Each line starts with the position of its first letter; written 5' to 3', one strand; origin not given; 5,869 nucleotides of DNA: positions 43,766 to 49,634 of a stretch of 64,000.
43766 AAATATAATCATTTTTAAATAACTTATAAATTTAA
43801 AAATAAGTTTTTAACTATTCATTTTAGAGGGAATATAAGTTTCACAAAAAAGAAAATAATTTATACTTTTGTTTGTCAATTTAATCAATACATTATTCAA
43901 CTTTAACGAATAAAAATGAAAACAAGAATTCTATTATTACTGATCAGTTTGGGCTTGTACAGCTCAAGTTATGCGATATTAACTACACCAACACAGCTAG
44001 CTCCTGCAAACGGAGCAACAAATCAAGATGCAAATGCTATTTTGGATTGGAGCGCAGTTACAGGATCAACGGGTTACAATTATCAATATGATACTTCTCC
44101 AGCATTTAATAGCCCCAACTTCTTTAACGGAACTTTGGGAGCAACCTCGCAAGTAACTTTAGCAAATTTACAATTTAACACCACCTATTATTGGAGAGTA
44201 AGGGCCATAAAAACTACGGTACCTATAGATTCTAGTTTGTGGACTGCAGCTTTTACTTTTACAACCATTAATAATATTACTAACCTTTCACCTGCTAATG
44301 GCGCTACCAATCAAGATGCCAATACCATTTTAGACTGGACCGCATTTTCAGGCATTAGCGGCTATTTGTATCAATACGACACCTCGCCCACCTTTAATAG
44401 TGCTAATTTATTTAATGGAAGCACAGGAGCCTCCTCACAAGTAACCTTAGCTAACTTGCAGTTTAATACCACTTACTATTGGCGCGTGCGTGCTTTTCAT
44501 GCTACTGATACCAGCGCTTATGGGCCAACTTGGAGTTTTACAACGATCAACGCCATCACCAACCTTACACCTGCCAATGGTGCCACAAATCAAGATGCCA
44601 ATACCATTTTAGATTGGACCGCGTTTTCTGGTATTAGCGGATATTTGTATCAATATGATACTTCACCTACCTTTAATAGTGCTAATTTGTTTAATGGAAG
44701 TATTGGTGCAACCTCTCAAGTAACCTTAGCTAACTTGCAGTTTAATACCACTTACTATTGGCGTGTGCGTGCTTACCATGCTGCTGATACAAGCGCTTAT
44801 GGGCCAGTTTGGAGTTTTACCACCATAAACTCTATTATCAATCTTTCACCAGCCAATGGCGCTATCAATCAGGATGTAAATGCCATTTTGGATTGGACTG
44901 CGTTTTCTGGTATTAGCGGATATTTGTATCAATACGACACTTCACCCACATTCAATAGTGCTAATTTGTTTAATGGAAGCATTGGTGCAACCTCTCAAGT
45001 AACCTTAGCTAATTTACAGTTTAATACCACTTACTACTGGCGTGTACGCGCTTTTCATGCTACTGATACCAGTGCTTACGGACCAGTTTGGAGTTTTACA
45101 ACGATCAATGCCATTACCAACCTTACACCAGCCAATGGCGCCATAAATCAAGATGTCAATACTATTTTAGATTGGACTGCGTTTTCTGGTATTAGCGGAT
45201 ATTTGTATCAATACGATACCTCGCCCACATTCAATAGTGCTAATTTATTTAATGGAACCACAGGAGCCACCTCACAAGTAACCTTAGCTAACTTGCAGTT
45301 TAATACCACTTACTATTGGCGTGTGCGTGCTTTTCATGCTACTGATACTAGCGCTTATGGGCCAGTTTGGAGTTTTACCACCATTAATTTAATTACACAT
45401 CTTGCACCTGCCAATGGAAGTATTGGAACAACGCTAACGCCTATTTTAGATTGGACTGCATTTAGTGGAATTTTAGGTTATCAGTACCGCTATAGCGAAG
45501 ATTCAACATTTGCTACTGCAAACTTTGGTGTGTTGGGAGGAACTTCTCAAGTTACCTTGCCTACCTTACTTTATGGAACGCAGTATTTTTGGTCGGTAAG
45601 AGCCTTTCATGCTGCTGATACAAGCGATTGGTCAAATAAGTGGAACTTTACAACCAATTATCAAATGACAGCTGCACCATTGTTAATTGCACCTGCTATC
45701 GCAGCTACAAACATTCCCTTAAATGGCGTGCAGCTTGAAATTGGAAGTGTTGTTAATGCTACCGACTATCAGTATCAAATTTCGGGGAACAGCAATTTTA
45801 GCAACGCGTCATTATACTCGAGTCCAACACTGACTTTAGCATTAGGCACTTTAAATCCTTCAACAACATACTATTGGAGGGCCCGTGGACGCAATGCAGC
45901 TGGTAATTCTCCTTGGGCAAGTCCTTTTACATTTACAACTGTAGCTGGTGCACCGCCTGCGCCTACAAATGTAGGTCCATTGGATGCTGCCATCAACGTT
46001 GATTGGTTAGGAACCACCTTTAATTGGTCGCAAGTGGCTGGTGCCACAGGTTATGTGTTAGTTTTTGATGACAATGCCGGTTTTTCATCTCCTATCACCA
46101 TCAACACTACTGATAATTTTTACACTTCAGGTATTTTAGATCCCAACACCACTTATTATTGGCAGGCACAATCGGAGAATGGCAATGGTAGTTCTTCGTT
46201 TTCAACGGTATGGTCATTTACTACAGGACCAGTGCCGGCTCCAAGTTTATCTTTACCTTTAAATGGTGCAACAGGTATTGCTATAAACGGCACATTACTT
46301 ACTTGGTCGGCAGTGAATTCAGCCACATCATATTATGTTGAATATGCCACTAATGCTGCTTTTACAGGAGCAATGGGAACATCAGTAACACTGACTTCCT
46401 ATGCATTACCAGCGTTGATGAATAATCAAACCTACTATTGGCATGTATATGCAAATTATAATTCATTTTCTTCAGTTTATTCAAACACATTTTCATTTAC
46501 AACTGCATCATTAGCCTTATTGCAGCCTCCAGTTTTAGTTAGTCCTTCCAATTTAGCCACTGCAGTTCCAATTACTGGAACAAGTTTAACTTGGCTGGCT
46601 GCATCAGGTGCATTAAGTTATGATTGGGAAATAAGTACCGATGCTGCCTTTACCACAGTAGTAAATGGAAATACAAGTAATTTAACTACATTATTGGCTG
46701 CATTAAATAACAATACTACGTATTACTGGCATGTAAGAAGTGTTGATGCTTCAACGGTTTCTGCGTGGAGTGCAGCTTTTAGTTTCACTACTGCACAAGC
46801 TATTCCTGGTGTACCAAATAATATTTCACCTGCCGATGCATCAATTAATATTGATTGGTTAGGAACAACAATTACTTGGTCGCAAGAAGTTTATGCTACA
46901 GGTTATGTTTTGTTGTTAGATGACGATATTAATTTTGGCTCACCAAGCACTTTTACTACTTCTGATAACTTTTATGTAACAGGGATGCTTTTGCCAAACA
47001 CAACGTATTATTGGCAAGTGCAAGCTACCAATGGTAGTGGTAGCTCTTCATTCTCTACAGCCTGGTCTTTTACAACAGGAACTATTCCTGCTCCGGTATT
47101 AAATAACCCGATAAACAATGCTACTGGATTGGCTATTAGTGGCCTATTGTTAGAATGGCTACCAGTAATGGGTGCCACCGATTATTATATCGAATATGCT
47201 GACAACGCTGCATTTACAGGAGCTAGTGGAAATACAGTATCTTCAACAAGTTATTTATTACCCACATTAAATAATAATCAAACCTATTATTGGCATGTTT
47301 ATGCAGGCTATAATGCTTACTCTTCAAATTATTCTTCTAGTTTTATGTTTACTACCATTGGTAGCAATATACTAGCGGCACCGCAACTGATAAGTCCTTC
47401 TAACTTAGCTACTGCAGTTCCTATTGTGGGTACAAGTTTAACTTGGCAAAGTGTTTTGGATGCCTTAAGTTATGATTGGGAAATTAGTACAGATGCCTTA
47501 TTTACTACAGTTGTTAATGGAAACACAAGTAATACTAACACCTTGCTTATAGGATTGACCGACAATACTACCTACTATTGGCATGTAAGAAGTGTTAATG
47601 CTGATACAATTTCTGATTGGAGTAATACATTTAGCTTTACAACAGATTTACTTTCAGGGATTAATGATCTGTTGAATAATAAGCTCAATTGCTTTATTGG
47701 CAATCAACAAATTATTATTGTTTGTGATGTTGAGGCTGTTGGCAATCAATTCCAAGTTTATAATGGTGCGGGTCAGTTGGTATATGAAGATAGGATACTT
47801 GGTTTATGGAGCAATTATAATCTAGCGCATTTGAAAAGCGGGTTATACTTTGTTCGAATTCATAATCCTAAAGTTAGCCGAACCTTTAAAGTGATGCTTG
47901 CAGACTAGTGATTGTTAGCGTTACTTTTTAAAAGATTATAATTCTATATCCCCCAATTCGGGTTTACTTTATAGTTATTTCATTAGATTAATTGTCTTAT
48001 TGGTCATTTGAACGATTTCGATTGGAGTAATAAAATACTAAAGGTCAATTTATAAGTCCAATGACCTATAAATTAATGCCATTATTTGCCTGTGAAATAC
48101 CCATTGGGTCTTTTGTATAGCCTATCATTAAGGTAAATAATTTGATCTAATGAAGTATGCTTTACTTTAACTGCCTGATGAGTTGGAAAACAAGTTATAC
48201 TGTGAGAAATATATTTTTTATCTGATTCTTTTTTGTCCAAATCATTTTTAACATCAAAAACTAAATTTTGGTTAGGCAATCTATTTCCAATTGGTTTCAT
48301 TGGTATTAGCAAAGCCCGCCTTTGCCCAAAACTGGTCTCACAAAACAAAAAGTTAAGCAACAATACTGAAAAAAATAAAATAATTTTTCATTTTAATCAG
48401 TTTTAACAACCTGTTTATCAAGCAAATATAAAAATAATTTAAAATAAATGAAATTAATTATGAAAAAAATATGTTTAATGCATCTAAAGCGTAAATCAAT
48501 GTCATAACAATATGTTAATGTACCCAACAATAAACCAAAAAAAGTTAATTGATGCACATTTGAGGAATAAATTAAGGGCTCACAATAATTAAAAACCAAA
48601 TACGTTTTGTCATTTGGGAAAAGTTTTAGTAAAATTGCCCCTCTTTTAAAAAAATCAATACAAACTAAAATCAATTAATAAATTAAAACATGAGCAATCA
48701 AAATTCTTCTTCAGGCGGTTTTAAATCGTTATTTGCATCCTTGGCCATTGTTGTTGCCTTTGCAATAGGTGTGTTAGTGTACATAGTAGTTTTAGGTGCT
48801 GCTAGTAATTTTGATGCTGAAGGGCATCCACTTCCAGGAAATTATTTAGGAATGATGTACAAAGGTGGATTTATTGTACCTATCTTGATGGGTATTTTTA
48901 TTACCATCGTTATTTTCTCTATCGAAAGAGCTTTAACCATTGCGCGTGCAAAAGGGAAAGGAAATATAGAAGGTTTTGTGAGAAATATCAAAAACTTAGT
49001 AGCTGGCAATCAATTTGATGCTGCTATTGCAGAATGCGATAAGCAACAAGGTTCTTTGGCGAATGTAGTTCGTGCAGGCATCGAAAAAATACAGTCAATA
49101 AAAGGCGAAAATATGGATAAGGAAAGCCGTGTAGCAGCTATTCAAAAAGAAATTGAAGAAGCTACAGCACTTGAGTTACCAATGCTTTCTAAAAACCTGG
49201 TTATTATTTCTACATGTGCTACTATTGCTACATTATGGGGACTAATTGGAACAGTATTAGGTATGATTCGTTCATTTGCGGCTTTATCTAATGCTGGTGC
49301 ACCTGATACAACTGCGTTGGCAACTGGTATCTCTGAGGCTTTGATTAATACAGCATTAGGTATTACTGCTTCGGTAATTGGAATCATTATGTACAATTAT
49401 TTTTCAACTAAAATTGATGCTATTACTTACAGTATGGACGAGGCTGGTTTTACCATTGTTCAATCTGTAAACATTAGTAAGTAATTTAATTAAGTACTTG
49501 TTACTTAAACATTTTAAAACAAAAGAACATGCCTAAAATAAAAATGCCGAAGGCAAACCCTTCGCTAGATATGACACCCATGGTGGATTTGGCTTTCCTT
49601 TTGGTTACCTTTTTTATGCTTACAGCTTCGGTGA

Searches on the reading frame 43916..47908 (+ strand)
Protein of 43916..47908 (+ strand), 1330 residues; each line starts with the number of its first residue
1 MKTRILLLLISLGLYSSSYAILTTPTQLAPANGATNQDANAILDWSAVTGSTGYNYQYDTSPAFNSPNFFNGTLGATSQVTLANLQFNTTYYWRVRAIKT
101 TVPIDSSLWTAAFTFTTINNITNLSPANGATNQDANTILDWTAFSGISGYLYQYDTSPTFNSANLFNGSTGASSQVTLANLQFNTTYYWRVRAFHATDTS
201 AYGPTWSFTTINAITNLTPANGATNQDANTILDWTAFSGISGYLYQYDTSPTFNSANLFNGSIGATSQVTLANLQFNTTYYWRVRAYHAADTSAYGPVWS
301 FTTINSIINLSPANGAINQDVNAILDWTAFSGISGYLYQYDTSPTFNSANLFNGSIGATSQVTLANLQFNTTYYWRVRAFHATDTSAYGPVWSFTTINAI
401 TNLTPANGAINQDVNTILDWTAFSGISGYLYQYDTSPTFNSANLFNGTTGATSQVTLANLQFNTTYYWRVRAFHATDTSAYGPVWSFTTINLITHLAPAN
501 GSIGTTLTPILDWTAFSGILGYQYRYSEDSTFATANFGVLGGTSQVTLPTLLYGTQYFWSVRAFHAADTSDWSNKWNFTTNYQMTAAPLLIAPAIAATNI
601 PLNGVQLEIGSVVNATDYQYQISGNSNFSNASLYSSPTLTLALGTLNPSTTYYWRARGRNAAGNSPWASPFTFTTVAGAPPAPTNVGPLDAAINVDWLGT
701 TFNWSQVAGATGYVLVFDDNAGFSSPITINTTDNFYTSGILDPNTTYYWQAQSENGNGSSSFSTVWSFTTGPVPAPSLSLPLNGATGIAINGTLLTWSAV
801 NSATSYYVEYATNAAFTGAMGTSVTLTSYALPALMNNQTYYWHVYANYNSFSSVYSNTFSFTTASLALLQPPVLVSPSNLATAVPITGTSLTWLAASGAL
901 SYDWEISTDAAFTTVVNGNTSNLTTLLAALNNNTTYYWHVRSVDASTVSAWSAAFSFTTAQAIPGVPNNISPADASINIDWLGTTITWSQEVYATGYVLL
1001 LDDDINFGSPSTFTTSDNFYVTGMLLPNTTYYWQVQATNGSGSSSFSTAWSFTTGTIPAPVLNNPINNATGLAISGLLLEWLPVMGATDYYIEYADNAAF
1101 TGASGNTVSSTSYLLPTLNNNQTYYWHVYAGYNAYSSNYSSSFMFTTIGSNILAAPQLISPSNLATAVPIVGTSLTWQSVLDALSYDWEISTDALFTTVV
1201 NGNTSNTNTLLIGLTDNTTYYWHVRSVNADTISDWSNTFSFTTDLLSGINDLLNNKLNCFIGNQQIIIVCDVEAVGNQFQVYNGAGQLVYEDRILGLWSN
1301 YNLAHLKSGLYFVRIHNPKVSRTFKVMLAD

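Call 11: search_protein_families(library=pfam, proteins=[window:43916-47908:+], max_evalue=0.001)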
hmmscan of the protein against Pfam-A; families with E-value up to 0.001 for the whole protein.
window:43916-47908:+ (1330 aa): 8 families
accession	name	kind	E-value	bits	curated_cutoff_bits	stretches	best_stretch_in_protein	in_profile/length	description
PF16656.11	Pur_ac_phosph_N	-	3.1e-43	146.7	30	3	1196-1243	50-93/93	Purple acid Phosphatase, N-terminal domain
PF25788.1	Ig_Rha78A_N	-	3.7e-35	120.8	27.4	0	917-960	57-102/105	Rha78A-like, N-terminal immunoglobulin domain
PF00041.27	fn3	-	1.3e-33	115.5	25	0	511-575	18-80/84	Fibronectin type III domain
PF24489.1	Ig_J_second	-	1.5e-21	76.8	27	0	917-958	52-93/105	Tip attachment protein J second Ig-like domain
PF16655.11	PhoD_N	-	4.1e-12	46.9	30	0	262-294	54-84/90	PhoD-like phosphatase, N-terminal domain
PF09294.16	Interfer-bind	-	8.4e-10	39.3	21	0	432-477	43-89/104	Interferon-alpha/beta receptor, fibronectin type III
PF10179.15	NDNF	-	3.3e-05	24.4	27.3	0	170-199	85-114/127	Neuron-derived neurotrophic factor, first Fn(III) domain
PF18962.6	Por_Secre_tail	-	0.00086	20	27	0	1277-1323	22-70/75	Secretion system C-terminal sorting domain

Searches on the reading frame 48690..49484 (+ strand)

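Call 11: search_protein_families(library=pfam, proteins=[window:48690-49484:+], max_evalue=0.001)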
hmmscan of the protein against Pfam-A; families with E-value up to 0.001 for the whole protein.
window:48690-49484:+ (264 aa): 1 family
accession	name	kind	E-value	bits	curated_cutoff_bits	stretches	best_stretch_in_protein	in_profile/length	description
PF01618.21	MotA_ExbB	-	6.9e-31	107.1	22.9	1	122-250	5-126/127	MotA/TolQ/ExbB proton channel family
